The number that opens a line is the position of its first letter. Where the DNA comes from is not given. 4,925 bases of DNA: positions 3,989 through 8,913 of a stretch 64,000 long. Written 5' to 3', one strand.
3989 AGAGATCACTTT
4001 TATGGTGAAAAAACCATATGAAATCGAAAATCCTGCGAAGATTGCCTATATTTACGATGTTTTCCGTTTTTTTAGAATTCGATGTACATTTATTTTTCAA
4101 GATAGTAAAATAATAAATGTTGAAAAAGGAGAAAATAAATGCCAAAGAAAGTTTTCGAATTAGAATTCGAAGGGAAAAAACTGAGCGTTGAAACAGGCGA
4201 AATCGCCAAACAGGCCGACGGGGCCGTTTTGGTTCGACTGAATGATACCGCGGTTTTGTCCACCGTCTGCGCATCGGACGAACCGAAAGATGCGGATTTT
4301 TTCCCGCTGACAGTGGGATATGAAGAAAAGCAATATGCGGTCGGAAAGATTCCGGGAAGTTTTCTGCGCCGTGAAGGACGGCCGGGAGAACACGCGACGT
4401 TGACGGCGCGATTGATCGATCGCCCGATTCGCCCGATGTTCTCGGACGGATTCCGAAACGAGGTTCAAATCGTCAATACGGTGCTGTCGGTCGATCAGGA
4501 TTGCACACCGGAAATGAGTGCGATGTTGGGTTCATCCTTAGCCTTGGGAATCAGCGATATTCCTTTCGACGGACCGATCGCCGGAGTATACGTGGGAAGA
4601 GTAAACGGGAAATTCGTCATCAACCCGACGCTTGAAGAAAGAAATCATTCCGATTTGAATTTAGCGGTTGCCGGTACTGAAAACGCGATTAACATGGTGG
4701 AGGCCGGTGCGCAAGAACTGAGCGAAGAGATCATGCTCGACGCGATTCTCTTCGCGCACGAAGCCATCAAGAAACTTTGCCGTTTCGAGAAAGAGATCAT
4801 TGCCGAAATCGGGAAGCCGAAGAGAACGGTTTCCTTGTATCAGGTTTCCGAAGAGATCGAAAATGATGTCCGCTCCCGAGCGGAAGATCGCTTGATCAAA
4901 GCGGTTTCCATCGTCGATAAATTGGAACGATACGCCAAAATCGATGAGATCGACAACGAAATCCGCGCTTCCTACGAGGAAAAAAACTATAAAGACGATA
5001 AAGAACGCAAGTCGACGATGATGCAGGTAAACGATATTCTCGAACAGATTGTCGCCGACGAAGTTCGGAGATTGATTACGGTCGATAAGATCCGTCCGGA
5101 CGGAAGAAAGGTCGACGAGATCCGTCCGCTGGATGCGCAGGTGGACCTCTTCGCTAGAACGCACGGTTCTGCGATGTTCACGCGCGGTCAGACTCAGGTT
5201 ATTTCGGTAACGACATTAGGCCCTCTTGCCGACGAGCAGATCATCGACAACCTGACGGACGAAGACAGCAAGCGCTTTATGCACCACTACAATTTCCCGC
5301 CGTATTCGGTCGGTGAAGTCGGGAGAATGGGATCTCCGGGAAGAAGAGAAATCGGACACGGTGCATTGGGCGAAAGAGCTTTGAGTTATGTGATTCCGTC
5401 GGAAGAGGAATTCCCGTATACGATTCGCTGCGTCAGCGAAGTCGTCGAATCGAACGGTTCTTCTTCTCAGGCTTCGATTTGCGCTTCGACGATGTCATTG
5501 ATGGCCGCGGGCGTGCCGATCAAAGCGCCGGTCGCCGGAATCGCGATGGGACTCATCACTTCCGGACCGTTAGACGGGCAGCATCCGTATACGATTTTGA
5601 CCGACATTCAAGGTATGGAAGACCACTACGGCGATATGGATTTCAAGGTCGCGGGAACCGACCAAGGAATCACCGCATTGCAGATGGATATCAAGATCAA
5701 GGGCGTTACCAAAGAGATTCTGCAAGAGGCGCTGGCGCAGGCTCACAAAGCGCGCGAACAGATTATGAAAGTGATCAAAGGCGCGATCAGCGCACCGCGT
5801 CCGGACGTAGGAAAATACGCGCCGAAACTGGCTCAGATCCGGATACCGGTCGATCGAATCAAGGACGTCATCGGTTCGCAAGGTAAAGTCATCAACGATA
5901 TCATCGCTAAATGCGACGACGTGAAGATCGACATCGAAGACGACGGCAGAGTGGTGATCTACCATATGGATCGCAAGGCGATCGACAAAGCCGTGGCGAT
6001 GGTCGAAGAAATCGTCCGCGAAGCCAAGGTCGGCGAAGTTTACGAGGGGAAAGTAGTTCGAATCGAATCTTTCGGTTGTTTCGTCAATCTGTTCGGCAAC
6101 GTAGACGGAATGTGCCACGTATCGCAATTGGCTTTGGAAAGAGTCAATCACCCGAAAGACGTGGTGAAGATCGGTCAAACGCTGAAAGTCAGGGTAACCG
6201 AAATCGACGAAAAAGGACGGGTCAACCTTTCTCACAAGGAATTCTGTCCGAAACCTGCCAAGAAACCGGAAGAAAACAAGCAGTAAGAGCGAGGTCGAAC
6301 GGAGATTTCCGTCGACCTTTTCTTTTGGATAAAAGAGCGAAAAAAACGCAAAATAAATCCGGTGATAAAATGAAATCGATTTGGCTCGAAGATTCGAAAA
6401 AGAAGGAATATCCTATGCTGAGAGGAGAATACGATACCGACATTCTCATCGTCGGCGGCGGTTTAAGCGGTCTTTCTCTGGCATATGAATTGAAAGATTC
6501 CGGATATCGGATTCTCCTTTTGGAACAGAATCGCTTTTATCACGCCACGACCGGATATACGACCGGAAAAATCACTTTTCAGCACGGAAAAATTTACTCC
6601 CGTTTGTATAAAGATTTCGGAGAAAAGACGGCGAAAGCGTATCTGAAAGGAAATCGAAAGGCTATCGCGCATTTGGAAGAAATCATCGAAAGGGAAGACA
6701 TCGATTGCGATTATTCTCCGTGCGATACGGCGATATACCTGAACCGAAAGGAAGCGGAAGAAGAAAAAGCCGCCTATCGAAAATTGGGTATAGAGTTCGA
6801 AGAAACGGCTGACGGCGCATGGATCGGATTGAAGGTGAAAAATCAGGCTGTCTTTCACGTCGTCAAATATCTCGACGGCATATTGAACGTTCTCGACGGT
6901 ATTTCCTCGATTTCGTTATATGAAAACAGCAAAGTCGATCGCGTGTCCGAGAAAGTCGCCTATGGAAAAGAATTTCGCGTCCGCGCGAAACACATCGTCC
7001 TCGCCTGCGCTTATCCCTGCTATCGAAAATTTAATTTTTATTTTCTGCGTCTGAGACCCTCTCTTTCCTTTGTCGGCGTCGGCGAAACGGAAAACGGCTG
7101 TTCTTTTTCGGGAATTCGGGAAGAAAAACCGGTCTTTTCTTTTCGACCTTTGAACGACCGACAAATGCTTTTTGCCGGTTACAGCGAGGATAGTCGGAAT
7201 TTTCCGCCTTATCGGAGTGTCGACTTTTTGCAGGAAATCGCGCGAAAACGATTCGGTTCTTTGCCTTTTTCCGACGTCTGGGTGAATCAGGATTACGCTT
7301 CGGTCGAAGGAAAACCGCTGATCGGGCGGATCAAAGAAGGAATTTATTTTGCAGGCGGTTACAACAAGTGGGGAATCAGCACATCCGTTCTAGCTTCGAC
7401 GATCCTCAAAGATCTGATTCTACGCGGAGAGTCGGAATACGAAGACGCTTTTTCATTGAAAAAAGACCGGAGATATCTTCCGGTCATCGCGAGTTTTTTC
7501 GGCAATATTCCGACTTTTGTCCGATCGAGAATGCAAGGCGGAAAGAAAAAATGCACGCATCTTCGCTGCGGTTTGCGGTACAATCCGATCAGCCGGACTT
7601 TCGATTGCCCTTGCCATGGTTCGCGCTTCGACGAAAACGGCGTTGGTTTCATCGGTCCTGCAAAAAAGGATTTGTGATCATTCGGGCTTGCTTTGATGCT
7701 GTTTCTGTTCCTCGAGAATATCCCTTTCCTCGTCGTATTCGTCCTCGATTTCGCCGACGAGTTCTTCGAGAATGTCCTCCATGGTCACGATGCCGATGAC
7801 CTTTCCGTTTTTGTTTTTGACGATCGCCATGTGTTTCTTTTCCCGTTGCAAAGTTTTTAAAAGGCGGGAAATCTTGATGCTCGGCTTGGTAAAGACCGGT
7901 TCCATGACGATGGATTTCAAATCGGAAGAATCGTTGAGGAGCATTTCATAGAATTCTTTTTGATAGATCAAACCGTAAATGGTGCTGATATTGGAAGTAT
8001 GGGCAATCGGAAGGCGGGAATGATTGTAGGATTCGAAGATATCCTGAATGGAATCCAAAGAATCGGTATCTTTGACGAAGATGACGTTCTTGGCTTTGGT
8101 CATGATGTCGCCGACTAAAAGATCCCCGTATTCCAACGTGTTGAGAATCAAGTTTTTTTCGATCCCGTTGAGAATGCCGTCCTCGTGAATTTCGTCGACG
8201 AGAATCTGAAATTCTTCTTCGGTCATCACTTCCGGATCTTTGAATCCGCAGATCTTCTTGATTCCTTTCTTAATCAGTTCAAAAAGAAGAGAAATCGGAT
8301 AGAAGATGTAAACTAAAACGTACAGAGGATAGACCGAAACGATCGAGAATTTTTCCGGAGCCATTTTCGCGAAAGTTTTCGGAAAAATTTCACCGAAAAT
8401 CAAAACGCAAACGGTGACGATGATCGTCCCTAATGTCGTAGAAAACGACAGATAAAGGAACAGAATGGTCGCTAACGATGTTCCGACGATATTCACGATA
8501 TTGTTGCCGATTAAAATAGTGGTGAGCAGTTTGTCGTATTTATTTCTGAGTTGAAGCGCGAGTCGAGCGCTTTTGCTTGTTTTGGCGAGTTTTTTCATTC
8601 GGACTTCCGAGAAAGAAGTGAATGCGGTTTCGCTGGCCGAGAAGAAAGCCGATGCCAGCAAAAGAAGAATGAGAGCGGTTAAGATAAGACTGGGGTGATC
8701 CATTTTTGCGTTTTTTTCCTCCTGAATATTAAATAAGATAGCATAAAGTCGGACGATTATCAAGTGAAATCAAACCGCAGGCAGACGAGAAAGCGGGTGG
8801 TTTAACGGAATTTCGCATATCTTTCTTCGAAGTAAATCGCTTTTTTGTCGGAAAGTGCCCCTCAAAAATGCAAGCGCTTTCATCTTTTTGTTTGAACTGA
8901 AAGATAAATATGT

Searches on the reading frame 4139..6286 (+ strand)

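Call 41: search_protein_families(library=pfam, proteins=[window:4139-6286:+], max_evalue=0.000001)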
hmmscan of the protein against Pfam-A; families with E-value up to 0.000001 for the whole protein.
window:4139-6286:+ (715 aa): 5 families
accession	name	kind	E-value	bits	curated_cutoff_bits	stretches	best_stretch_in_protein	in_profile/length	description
PF01138.27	RNase_PH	-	2.8e-56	189.9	25.5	2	11-142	1-130/130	3' exoribonuclease family, domain 1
PF03725.20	RNase_PH_C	-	2.4e-25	88.7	20.8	1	145-209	1-67/67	3' exoribonuclease family, domain 2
PF00575.29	S1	-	6.6e-20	71.7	22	1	629-700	2-74/74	S1 RNA binding domain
PF03726.19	PNPase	-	2.7e-12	47.4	24.6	1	239-324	1-81/81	Polyribonucleotide nucleotidyltransferase, RNA binding domain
PF00013.35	KH_1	-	3.1e-07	30.5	21.5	1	566-624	3-66/66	KH domain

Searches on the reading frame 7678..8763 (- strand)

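Call 41: search_protein_families(library=pfam, proteins=[window:7678-8763:-], max_evalue=0.000001)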
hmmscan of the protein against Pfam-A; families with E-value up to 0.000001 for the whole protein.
window:7678-8763:- (361 aa): 2 families
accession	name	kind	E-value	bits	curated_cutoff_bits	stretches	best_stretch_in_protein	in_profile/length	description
PF01595.25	CNNM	-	8.3e-46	156.4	28.4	1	31-199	3-178/181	Cyclin M transmembrane N-terminal domain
PF00571.33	CBS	-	1.4e-15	57.7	24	1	287-336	5-56/57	CBS domain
